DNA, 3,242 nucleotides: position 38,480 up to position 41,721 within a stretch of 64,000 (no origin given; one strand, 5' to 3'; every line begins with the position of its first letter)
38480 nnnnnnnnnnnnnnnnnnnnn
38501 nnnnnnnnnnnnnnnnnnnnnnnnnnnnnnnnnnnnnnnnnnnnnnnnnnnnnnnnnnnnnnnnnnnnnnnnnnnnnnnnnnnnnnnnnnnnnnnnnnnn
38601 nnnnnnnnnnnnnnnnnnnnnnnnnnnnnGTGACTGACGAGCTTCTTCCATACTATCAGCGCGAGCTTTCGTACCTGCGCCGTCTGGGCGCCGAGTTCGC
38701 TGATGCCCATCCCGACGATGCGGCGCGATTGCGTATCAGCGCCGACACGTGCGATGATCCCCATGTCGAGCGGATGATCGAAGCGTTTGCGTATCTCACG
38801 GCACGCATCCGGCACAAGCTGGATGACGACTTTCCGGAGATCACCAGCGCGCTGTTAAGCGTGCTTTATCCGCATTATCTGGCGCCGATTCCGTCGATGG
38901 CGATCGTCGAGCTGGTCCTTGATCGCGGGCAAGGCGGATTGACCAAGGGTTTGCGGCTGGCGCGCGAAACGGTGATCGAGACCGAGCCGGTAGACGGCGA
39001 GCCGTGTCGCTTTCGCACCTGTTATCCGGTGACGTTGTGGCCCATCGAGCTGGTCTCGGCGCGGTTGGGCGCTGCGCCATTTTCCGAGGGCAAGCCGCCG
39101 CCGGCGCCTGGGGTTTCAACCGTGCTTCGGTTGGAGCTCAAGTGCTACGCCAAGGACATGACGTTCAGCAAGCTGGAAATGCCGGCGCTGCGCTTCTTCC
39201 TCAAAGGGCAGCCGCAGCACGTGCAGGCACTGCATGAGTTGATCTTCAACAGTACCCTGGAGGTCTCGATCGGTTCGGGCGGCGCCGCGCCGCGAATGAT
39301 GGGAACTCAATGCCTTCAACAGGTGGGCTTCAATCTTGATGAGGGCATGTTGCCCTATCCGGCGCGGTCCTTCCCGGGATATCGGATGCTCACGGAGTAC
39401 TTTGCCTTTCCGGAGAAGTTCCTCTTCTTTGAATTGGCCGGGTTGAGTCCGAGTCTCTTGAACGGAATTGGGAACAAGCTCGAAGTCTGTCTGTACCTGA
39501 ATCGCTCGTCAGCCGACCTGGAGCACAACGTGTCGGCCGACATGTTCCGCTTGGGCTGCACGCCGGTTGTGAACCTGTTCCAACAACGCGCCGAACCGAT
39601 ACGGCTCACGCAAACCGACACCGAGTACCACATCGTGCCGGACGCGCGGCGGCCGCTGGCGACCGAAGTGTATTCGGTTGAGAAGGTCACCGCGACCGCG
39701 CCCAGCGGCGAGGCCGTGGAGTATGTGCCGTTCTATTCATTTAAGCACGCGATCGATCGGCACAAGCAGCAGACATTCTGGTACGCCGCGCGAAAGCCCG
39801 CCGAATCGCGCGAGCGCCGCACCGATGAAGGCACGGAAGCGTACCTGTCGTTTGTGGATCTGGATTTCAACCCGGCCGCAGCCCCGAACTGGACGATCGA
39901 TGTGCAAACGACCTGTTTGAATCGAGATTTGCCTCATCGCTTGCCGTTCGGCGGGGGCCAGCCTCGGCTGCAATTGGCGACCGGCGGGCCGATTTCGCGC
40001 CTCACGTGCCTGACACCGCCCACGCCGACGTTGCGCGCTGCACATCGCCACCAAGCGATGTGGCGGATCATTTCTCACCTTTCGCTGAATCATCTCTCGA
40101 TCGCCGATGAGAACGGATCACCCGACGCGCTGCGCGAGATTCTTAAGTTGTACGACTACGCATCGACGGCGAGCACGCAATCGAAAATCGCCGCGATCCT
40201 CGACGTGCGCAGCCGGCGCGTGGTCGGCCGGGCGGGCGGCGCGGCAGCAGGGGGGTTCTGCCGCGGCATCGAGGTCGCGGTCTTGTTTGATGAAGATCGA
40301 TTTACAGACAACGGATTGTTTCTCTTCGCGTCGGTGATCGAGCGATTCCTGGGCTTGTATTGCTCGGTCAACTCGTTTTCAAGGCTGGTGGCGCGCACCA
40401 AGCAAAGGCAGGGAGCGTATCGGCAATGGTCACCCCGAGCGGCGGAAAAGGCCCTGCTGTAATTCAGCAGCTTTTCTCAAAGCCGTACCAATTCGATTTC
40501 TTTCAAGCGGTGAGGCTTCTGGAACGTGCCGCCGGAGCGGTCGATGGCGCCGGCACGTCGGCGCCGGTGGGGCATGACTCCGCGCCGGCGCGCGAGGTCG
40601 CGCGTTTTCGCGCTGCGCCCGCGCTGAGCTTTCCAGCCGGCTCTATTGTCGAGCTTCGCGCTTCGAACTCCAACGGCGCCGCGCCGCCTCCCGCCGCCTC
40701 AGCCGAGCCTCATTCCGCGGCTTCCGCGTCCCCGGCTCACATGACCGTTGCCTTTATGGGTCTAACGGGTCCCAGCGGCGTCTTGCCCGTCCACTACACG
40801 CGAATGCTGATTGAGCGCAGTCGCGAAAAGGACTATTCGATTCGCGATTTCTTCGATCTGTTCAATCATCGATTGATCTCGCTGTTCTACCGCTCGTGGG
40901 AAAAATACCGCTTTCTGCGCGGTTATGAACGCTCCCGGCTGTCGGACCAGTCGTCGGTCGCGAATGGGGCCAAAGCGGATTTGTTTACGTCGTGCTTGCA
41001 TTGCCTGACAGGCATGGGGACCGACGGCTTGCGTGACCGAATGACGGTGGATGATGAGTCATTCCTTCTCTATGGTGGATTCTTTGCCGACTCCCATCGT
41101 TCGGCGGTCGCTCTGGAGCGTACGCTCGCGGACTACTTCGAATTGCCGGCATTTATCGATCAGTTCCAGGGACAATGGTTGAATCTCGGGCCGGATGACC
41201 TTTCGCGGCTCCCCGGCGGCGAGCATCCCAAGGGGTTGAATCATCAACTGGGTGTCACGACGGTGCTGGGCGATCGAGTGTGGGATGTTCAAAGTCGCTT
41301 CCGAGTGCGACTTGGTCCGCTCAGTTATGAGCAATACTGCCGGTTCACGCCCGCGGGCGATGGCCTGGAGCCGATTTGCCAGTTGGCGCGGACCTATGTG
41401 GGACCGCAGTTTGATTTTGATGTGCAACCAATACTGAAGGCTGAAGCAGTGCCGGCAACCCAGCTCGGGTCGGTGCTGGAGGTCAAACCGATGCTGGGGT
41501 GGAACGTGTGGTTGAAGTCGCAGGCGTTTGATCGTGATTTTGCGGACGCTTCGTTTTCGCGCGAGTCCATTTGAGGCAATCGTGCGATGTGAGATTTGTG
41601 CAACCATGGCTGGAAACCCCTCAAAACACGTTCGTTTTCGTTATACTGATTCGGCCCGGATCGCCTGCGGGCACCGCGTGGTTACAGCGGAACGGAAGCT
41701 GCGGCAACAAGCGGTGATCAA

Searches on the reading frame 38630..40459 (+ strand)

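Call 19: search_protein_families(library=pfam, proteins=[window:38630-40459:+], max_evalue=0.001)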
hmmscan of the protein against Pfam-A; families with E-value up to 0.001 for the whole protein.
window:38630-40459:+ (610 aa): 1 family
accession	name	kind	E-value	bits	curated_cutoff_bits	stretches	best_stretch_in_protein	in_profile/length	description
PF05947.17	T6SS_TssF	-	1.9e-228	760.4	25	1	1-606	1-607/608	Type VI secretion system, TssF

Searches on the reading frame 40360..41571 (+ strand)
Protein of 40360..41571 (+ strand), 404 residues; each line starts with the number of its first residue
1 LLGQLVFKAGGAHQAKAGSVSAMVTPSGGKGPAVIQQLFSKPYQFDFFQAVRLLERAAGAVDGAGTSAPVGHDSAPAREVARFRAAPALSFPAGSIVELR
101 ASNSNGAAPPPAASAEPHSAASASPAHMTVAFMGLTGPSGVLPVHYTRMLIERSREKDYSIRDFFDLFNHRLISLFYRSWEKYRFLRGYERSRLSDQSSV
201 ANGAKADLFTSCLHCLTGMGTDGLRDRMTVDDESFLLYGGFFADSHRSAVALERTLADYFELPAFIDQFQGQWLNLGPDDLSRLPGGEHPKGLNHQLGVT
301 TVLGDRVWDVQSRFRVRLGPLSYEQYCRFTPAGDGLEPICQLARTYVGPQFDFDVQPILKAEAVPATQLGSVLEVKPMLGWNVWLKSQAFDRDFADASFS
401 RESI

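Call 19: search_protein_families(library=pfam, proteins=[window:40360-41571:+], max_evalue=0.001)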
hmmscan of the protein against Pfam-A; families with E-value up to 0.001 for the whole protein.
window:40360-41571:+ (404 aa): 1 family
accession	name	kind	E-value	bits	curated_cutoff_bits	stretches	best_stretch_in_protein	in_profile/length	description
PF06996.16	T6SS_TssG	-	2.3e-99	333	24.6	1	42-386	2-304/304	Type VI secretion, TssG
